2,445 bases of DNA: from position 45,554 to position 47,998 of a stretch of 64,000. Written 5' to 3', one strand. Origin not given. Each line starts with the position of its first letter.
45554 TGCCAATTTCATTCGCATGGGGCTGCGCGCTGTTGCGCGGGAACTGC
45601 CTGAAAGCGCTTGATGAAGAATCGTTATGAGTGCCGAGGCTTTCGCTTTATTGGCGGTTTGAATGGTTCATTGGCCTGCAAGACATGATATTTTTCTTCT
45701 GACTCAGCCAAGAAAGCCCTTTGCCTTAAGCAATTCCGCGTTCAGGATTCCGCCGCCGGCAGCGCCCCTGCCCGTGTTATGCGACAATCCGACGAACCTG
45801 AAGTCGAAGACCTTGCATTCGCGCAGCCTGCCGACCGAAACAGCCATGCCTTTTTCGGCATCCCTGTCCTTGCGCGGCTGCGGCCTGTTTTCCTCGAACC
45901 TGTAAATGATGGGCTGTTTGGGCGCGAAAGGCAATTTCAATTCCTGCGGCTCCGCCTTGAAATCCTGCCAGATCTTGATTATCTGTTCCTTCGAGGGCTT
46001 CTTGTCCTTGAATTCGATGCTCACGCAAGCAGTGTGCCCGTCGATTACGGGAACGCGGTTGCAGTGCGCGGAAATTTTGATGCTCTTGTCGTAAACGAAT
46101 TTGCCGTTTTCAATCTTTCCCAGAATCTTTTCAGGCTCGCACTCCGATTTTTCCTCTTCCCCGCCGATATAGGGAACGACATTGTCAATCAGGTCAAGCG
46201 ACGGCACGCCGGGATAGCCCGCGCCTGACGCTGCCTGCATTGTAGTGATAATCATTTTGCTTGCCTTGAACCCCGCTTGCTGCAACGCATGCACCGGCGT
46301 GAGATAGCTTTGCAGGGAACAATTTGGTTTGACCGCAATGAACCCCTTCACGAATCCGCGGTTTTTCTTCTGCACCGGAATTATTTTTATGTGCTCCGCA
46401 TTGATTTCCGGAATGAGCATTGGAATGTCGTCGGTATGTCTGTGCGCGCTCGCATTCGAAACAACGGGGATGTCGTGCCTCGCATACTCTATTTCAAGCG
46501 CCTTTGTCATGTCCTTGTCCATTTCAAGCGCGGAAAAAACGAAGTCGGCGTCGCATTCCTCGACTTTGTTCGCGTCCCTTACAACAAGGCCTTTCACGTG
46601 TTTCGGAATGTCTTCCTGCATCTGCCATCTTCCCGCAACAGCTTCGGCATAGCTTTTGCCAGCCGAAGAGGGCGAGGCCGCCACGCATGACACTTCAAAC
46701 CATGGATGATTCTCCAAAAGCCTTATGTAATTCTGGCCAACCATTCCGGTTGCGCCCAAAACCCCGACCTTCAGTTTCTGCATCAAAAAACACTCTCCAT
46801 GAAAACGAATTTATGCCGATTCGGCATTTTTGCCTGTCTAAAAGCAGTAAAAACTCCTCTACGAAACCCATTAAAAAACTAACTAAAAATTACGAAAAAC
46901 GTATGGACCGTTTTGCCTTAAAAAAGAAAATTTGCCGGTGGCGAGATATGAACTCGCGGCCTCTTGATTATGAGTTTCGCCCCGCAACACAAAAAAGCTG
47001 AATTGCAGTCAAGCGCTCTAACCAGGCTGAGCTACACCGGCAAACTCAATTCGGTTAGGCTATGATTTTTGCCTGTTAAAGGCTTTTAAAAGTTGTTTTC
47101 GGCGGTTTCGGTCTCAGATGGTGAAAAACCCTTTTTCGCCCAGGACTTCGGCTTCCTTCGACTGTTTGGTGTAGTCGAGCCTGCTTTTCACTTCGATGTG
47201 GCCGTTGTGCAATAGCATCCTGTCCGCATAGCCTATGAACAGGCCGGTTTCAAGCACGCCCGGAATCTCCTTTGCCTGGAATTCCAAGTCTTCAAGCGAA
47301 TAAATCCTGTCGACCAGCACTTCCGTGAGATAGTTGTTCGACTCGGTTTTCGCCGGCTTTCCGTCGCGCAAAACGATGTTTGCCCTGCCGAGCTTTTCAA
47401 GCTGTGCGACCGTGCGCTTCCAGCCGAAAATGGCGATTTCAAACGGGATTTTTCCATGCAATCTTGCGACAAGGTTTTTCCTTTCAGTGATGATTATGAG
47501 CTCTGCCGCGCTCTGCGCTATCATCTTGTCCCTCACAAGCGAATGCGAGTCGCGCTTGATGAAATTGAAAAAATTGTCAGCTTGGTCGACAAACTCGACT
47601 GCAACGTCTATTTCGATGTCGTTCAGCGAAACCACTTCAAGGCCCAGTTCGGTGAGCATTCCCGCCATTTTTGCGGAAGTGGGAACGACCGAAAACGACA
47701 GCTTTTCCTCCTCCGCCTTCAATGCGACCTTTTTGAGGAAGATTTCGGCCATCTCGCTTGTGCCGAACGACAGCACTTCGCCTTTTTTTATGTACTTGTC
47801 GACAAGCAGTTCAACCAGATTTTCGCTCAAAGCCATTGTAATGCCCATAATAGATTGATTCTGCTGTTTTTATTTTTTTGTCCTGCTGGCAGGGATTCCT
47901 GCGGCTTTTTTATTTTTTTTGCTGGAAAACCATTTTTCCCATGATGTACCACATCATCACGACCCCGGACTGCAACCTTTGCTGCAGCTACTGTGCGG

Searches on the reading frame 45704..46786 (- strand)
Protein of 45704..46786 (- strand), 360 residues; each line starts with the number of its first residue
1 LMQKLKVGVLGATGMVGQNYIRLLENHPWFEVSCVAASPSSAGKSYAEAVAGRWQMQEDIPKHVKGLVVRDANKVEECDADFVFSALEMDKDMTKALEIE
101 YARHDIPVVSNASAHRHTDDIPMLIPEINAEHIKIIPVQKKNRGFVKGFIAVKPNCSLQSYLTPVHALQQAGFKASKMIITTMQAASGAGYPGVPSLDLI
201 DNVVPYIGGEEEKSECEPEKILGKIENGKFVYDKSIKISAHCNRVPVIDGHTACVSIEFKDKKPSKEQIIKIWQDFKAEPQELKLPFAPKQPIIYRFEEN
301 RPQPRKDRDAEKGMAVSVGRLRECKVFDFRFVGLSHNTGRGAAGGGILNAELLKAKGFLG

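Call 23: search_protein_families(library=pfam, proteins=[window:45704-46786:-], max_evalue=0.0001)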
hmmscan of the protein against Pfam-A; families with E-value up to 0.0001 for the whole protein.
window:45704-46786:- (360 aa): 2 families
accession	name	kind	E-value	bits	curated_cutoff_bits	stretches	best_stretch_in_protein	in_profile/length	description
PF02774.23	Semialdhyde_dhC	-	5.1e-37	128.2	26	1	167-338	3-182/184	Semialdehyde dehydrogenase, dimerisation domain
PF01118.30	Semialdhyde_dh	-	5e-29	101.6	26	1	6-134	1-119/121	Semialdehyde dehydrogenase, NAD binding domain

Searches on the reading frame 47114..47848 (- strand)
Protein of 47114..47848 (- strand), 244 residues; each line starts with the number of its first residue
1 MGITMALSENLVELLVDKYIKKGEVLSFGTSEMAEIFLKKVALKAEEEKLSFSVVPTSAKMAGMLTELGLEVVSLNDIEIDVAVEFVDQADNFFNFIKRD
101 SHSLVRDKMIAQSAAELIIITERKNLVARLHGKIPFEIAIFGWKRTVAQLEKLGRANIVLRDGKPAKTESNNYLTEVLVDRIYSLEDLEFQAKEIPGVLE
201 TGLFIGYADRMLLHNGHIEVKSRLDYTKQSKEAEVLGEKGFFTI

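Call 23: search_protein_families(library=pfam, proteins=[window:47114-47848:-], max_evalue=0.0001)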
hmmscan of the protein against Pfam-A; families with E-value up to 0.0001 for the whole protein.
window:47114-47848:- (244 aa): 1 family
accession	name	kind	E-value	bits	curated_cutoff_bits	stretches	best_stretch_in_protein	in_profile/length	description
PF06026.20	Rib_5-P_isom_A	-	6.6e-33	114.2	26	1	54-213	2-168/173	Ribose 5-phosphate isomerase A (phosphoriboisomerase A)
